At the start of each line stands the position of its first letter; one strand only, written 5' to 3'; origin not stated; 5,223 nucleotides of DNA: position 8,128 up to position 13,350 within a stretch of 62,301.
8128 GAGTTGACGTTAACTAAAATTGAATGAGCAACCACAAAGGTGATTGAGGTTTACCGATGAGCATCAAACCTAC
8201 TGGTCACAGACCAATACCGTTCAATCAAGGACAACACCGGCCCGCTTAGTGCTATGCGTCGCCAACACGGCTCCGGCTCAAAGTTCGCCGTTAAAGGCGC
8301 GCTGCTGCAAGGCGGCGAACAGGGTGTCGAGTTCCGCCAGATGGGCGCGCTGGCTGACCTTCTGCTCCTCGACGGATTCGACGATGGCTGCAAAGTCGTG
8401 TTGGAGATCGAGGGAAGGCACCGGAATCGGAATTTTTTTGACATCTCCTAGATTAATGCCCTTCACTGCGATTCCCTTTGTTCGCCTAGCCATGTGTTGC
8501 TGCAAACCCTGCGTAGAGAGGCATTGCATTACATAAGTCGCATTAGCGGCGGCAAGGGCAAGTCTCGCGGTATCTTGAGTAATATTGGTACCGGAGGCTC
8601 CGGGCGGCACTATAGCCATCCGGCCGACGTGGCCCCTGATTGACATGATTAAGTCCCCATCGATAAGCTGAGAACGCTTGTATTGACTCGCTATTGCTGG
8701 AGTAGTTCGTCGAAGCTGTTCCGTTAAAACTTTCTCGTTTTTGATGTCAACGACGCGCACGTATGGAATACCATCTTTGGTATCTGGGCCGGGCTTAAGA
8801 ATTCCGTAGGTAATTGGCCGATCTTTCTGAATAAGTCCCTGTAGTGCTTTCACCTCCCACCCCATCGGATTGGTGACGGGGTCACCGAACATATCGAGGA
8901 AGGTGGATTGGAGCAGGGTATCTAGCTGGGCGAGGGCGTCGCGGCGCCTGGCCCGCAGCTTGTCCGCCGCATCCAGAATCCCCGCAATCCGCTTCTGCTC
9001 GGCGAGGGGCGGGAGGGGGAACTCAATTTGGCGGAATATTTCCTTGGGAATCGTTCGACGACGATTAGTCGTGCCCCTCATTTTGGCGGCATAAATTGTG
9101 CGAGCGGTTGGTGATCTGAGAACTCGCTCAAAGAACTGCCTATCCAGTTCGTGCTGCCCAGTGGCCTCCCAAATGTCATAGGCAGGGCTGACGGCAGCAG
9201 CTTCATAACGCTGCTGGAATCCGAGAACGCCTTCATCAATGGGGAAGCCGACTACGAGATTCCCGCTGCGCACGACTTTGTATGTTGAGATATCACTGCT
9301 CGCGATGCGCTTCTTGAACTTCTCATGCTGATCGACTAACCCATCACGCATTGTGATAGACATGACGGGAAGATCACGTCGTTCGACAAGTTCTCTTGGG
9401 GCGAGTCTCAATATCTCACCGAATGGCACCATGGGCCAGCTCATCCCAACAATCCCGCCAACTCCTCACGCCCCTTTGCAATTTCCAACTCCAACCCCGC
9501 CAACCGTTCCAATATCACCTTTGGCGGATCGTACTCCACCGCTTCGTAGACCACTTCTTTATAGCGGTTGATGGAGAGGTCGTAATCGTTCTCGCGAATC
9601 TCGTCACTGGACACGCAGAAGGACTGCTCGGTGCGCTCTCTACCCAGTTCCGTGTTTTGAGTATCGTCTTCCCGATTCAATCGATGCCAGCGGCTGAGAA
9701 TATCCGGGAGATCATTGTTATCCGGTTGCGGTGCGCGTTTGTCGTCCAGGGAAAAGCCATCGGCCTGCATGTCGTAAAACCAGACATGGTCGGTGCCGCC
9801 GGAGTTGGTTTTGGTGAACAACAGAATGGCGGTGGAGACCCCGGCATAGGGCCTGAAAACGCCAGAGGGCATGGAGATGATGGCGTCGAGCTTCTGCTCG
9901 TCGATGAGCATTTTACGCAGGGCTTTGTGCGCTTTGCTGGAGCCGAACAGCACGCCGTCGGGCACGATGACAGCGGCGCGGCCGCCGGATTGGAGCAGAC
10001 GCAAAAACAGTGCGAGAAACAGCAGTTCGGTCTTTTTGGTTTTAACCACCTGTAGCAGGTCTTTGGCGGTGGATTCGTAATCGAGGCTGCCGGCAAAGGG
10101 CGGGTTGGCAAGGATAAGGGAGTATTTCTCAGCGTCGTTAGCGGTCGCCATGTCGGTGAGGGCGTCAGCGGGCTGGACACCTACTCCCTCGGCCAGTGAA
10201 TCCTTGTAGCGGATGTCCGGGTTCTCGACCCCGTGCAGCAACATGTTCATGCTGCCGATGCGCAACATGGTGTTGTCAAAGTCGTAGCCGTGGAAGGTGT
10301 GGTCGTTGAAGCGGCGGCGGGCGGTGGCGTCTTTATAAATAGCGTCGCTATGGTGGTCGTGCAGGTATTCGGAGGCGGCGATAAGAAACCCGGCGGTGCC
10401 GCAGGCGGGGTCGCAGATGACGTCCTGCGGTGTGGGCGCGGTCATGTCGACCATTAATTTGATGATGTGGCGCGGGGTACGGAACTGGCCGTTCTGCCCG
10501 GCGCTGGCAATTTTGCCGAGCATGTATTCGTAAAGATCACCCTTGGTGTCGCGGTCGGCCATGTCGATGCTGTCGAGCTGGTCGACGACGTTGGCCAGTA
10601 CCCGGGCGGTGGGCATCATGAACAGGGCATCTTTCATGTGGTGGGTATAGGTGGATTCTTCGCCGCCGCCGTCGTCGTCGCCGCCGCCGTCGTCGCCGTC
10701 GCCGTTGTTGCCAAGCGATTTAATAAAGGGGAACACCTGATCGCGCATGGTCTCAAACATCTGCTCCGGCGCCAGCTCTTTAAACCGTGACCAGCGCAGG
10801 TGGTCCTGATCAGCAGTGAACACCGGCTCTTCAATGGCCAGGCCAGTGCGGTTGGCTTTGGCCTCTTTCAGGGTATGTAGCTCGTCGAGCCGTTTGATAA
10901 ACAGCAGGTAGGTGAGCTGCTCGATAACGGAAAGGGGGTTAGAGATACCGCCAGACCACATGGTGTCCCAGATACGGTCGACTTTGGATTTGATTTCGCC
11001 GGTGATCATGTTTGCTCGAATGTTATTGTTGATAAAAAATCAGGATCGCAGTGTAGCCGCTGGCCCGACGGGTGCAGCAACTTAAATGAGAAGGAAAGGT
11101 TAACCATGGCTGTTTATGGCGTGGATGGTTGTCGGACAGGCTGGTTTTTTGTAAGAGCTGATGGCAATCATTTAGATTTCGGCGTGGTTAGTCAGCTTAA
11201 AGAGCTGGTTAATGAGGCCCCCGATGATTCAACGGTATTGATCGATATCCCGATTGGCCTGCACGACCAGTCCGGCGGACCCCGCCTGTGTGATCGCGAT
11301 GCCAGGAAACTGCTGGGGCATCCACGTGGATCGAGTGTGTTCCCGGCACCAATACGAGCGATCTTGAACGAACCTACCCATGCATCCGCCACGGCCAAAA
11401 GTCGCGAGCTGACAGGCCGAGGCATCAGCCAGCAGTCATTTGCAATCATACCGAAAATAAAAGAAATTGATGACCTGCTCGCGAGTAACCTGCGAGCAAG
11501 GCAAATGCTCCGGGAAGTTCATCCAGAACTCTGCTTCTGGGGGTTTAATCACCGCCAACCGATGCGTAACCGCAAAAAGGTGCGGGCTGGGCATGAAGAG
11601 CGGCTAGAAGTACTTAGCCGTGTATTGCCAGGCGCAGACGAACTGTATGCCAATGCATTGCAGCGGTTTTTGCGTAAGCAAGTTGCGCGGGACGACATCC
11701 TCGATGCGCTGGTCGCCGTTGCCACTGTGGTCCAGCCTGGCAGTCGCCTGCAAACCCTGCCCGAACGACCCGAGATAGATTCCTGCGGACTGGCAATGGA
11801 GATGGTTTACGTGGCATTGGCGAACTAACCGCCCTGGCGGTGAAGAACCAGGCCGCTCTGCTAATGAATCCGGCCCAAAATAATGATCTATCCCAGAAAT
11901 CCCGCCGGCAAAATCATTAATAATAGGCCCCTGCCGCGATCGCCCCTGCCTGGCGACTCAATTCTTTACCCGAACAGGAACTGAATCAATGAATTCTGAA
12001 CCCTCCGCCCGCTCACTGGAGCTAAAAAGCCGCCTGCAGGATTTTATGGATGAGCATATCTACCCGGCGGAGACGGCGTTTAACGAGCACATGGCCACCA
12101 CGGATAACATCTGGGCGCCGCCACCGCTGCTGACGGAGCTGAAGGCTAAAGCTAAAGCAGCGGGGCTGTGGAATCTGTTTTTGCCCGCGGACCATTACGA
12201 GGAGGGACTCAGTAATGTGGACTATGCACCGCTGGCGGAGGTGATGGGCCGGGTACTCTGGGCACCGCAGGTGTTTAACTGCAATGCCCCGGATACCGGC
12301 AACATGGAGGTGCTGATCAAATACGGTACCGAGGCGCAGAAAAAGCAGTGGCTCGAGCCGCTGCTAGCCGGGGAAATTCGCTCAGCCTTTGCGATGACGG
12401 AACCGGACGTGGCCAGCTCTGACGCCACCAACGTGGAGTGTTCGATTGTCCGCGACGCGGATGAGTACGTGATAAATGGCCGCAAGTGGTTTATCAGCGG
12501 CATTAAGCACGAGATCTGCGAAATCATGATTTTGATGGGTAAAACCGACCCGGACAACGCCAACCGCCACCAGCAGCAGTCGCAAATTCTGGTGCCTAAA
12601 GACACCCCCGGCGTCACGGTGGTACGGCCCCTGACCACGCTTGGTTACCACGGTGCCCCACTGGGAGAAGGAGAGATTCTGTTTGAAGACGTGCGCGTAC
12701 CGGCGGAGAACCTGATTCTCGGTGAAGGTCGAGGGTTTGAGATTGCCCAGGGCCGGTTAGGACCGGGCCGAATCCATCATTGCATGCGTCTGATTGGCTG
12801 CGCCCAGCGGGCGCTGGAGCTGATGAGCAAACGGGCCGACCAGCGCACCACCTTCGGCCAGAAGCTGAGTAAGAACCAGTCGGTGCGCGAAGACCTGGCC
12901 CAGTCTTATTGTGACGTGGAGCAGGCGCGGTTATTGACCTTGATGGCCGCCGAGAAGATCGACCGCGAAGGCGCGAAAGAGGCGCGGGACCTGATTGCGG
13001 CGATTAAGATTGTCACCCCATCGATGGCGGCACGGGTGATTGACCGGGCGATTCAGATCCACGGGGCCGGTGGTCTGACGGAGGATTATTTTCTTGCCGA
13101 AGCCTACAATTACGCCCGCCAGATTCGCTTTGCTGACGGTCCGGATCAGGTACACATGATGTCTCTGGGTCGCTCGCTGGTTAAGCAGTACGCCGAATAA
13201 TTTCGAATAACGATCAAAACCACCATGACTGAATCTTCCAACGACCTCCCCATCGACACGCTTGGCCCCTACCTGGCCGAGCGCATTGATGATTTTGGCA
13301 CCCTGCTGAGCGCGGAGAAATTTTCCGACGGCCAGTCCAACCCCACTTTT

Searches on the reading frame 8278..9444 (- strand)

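Call 71: search_protein_families(library=pfam, proteins=[window:8278-9444:-], max_evalue=0.000001)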
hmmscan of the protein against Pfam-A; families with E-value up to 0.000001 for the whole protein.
window:8278-9444:- (388 aa): 1 family
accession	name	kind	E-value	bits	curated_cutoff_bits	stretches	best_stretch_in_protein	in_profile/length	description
PF01420.25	Methylase_S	-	8.1e-15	55.9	22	1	194-360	2-154/168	Type I restriction modification DNA specificity domain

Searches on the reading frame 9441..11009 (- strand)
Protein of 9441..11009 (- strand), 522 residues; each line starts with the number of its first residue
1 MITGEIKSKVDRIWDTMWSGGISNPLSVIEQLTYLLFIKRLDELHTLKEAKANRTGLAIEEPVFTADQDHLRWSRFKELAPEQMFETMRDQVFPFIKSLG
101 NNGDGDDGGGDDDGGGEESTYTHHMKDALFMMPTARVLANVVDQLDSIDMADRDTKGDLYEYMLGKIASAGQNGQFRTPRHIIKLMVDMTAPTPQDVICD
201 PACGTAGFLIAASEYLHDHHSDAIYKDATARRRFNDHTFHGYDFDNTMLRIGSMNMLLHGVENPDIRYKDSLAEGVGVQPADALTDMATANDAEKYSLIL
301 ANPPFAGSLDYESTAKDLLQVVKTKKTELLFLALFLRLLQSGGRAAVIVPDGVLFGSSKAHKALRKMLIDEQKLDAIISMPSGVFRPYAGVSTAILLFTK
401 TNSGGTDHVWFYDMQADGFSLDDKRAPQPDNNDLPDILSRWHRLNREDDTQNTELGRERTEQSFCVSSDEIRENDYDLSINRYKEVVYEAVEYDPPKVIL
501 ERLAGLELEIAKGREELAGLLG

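Call 71: search_protein_families(library=pfam, proteins=[window:9441-11009:-], max_evalue=0.000001)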
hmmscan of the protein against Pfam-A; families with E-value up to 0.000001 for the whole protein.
window:9441-11009:- (522 aa): 4 families
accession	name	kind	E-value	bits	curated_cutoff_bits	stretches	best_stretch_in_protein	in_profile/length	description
PF02384.22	N6_Mtase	-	9.2e-64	216.1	20.4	1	152-486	2-305/311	N-6 DNA Methylase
PF12161.14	HsdM_N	-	6.5e-16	59.6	24.5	1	6-144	1-134/135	HsdM N-terminal domain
PF07669.17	Eco57I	-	2.6e-08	34.6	25.3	1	286-385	64-171/171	Eco57I restriction-modification methylase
PF01170.24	UPF0020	-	5.6e-07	29.9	22.3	0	186-322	20-148/197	RMKL-like, methyltransferase domain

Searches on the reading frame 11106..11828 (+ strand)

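Call 71: search_protein_families(library=pfam, proteins=[window:11106-11828:+], max_evalue=0.000001)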
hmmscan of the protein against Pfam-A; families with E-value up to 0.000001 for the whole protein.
window:11106-11828:+ (240 aa): 1 family
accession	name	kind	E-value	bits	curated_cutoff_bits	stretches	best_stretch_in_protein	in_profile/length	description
PF04250.19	DUF429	-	3.9e-51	174.2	23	1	5-222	1-212/214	Protein of unknown function (DUF429)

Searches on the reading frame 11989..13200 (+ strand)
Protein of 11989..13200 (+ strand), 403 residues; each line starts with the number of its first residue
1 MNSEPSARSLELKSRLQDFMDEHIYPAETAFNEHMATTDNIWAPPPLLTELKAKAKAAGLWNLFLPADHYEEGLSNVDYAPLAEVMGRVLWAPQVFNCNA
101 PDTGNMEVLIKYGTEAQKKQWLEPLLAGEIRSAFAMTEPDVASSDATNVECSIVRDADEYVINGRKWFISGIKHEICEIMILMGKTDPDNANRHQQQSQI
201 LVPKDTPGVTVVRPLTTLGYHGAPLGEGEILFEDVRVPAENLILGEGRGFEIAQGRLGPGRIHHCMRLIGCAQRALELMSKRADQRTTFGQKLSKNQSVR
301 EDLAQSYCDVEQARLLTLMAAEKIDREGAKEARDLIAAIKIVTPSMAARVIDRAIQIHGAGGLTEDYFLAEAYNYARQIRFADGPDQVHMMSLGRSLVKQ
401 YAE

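Call 71: search_protein_families(library=pfam, proteins=[window:11989-13200:+], max_evalue=0.000001)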
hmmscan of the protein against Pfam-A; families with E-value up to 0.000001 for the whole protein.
window:11989-13200:+ (403 aa): 4 families
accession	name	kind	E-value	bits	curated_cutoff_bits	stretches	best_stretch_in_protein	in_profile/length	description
PF00441.29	Acyl-CoA_dh_1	-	3e-36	125.2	22.4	1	247-397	1-149/150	Acyl-CoA dehydrogenase, C-terminal domain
PF02770.24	Acyl-CoA_dh_M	-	1.1e-19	70.8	33.3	1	133-235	1-97/97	Acyl-CoA dehydrogenase, middle domain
PF02771.21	Acyl-CoA_dh_N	-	4.3e-11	43.6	22.9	1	11-129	6-113/113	Acyl-CoA dehydrogenase, N-terminal domain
PF08028.16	Acyl-CoA_dh_2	-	4.5e-09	37.1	22.7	1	263-369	2-116/134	Acyl-CoA dehydrogenase, C-terminal domain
